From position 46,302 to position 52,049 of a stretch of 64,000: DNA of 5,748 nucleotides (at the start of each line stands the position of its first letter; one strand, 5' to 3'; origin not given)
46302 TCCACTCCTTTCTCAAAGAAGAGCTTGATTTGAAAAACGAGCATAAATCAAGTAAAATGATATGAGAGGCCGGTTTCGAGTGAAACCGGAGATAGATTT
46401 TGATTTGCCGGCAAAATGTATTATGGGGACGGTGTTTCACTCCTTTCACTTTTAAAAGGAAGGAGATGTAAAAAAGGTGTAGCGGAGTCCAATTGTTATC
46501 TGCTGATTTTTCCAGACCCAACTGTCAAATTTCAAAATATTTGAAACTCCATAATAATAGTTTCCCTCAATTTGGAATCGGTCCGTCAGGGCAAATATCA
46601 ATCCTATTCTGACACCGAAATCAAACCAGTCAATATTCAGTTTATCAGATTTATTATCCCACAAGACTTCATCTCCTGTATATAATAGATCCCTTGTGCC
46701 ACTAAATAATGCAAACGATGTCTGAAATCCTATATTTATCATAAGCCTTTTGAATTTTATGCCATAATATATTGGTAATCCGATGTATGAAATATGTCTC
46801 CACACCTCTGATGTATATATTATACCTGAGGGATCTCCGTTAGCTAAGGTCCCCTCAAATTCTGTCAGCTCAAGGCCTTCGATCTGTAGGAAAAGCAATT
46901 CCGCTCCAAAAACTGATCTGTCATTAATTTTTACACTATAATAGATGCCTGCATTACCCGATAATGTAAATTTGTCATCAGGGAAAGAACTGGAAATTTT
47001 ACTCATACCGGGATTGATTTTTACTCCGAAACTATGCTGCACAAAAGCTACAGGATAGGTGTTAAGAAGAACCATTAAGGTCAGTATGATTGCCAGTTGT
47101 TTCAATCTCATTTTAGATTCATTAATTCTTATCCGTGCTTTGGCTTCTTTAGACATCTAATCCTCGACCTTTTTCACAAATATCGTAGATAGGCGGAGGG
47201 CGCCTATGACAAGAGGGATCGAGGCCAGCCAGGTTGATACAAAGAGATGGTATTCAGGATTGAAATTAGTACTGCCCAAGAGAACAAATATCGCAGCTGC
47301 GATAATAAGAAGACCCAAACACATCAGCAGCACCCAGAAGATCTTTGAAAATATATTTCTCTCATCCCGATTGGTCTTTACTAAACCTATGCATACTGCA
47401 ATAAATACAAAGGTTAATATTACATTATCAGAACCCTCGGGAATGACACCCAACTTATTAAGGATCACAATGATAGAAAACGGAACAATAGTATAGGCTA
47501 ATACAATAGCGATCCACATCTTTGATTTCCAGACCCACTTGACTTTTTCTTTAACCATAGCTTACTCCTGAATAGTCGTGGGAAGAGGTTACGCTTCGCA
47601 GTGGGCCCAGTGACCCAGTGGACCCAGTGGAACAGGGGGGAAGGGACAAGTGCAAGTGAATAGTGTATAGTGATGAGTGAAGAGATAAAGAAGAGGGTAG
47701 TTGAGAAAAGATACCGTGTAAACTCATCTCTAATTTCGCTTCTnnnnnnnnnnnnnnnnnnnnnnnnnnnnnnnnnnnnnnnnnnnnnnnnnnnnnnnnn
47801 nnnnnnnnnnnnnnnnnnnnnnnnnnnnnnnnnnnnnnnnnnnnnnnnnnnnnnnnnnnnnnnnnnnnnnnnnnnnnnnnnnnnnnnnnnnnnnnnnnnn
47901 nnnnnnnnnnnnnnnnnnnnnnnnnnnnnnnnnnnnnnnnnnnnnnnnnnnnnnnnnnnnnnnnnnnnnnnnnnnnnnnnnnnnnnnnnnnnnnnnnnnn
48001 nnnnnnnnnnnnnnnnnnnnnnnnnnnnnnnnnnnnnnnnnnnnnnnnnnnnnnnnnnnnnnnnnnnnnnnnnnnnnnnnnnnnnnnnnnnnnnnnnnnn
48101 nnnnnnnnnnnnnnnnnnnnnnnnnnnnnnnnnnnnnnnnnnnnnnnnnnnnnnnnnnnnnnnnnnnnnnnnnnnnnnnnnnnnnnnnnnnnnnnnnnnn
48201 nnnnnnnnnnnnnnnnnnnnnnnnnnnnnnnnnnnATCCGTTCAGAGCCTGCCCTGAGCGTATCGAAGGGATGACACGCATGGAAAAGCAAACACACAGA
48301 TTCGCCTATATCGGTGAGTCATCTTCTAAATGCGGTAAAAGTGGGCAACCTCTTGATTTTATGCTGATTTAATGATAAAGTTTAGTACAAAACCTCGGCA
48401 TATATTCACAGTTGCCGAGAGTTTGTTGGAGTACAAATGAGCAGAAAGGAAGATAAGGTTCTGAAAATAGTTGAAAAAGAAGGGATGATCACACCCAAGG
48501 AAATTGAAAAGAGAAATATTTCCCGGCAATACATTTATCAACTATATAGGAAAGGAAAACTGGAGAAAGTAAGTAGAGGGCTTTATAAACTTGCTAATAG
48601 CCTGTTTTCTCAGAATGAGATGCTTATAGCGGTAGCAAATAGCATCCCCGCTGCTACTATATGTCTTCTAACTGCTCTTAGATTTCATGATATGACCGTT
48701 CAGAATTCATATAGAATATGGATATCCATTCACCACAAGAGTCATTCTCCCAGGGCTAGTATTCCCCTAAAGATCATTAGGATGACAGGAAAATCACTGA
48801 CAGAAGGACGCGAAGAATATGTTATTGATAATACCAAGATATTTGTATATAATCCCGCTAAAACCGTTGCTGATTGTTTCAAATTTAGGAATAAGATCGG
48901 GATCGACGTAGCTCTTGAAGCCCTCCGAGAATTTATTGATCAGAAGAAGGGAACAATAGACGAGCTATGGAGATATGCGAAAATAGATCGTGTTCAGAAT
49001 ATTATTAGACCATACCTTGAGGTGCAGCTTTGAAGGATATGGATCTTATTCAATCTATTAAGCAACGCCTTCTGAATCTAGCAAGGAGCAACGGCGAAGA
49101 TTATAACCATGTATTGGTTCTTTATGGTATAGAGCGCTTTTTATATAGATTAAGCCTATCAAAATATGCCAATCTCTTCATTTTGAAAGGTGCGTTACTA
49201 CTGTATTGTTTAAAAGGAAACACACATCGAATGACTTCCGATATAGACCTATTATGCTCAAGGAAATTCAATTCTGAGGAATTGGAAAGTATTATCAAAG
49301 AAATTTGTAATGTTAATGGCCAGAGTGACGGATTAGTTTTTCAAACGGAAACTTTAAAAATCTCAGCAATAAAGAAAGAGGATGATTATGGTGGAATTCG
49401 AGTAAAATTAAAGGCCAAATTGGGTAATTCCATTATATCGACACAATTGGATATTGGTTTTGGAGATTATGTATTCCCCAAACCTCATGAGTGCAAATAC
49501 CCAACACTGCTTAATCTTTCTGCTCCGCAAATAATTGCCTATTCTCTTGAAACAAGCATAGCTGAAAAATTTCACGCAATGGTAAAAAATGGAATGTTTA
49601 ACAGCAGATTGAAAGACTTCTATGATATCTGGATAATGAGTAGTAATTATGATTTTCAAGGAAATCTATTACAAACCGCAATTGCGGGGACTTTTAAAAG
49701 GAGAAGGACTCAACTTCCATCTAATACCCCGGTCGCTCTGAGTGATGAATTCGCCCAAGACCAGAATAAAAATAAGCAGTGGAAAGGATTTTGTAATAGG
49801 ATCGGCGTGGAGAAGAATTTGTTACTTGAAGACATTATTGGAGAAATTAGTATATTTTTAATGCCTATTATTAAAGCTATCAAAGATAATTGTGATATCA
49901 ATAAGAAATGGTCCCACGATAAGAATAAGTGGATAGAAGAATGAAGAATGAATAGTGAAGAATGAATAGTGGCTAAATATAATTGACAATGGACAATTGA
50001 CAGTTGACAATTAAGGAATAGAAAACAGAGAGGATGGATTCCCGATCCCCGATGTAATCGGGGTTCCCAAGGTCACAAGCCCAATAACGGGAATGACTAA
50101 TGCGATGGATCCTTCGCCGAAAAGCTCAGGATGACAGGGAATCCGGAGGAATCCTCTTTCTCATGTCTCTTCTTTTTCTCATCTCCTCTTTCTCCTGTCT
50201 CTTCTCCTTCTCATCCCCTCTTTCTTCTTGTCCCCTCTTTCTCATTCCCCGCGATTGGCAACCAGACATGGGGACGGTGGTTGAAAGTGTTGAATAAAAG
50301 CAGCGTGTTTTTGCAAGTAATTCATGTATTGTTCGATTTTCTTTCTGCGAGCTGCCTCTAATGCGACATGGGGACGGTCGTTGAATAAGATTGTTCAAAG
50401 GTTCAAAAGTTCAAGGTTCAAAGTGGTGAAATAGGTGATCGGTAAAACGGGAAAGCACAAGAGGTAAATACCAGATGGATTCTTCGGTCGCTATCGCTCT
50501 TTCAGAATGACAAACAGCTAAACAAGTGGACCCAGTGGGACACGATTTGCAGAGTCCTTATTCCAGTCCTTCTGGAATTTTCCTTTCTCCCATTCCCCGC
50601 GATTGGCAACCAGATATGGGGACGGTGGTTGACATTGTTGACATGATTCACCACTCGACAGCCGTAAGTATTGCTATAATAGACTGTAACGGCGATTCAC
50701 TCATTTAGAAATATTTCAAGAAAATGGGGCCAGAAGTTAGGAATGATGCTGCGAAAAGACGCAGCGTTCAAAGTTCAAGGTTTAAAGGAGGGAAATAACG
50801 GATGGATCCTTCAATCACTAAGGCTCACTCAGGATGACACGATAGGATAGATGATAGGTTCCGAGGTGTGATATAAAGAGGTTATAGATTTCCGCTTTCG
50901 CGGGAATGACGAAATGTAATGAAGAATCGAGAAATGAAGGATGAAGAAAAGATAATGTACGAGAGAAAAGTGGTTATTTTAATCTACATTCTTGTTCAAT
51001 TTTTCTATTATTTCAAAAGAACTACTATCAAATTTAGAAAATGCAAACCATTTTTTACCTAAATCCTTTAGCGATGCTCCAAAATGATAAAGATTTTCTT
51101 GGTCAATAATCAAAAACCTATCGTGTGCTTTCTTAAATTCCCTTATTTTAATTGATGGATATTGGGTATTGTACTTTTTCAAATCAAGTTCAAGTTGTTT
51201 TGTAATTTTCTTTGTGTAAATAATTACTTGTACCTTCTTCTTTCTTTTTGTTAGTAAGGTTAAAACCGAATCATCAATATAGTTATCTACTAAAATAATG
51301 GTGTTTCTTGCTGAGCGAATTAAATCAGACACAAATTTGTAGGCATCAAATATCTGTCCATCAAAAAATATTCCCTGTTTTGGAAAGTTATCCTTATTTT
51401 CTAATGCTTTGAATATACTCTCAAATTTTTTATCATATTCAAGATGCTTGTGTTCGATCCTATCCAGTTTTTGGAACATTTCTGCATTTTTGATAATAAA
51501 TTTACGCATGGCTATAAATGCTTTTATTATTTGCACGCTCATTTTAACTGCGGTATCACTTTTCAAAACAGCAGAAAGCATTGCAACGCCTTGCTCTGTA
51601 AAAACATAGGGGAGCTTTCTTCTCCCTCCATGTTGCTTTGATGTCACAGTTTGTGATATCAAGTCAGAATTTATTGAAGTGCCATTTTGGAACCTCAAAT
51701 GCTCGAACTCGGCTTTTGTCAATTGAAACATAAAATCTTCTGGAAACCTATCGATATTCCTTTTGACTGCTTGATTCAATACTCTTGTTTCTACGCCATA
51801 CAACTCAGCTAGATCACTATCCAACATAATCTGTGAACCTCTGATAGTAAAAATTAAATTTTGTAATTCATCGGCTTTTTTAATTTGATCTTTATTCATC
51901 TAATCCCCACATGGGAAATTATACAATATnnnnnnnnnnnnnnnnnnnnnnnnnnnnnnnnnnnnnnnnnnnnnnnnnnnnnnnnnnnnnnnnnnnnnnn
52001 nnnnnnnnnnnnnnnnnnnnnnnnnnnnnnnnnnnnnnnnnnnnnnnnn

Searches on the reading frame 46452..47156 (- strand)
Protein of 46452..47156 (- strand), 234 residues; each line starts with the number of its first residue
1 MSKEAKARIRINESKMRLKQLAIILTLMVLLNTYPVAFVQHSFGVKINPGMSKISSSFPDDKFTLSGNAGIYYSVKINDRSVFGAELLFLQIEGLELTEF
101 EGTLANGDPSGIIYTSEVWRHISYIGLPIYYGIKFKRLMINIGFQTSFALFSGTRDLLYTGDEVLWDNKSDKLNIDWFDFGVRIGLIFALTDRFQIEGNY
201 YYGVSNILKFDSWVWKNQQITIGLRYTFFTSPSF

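Call 20: search_protein_families(library=pfam, proteins=[window:46452-47156:-], max_evalue=0.01)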
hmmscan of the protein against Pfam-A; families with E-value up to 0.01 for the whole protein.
window:46452-47156:- (234 aa): 2 families
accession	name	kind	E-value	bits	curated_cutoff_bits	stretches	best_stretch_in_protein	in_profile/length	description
PF13568.12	OMP_b-brl_2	-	2e-10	41.5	27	1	43-208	11-174/175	Outer membrane protein beta-barrel domain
PF13505.12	OMP_b-brl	-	5.5e-08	33.6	28.7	1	25-228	2-175/175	Outer membrane protein beta-barrel domain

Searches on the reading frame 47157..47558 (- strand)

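Call 20: search_protein_families(library=pfam, proteins=[window:47157-47558:-], max_evalue=0.01)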
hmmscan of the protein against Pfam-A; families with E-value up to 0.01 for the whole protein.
window:47157-47558:- (133 aa): 1 family
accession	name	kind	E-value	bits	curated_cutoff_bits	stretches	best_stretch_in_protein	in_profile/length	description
PF22570.1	LiaF-TM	-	0.0096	17.2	27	0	81-123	2-42/98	LiaF transmembrane domain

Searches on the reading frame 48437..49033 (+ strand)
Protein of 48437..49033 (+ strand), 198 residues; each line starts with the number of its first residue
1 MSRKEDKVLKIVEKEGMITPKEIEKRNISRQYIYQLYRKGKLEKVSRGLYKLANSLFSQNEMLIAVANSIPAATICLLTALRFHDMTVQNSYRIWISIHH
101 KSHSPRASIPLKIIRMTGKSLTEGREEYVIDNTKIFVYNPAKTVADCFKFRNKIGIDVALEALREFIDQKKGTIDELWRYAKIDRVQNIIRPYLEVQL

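Call 21: search_protein_families(library=pfam, proteins=[window:48437-49033:+], max_evalue=0.01)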
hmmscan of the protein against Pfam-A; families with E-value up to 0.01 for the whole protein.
window:48437-49033:+ (198 aa): 2 families
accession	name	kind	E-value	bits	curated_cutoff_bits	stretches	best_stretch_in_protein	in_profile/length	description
PF13338.12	AbiEi_4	-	3.6e-09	37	25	1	8-50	3-46/49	Transcriptional regulator, AbiEi antitoxin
PF17194.10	AbiEi_3_N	-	0.0046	17.4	26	1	18-86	18-87/93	Transcriptional regulator, AbiEi antitoxin N-terminal domain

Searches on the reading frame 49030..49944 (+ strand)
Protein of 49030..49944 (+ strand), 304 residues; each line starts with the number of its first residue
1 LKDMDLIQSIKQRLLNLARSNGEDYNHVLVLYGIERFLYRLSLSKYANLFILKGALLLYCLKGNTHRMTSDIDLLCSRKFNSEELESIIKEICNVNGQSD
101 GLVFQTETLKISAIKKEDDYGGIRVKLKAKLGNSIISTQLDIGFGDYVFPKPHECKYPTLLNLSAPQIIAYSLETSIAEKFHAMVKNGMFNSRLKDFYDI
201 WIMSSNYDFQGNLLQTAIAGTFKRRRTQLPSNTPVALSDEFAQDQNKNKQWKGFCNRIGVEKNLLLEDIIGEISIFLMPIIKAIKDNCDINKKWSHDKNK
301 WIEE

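Call 21: search_protein_families(library=pfam, proteins=[window:49030-49944:+], max_evalue=0.01)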
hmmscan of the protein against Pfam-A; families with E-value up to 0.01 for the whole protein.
window:49030-49944:+ (304 aa): 2 families
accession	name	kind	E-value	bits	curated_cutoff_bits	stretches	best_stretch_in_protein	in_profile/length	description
PF08843.17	AbiEii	-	2.5e-42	145.9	22.5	1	36-261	1-226/238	Nucleotidyl transferase AbiEii toxin, Type IV TA system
PF14907.12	NTP_transf_5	-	0.0039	17.2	31.2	0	49-79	74-104/249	Uncharacterised nucleotidyltransferase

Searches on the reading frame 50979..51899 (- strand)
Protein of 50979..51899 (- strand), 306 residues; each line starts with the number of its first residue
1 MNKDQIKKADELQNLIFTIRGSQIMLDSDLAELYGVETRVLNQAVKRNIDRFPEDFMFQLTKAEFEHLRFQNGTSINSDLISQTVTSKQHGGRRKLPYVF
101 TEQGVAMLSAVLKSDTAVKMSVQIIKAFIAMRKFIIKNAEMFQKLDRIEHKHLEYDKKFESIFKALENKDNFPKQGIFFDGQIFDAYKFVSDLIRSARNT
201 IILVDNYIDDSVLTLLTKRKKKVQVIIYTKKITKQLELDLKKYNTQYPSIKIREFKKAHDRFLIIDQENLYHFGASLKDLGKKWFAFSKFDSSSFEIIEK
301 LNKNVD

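Call 21: search_protein_families(library=pfam, proteins=[window:50979-51899:-], max_evalue=0.01)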
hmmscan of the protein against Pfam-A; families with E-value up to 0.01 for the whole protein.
window:50979-51899:- (306 aa): 2 families
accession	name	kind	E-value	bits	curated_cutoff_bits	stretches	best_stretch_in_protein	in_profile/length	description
PF10543.14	ORF6N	-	3.4e-36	123.9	27.8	1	15-111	2-86/86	ORF6N domain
PF09669.15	Phage_pRha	-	0.00014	22.7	29.9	1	44-133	16-91/91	Phage regulatory protein Rha (Phage_pRha)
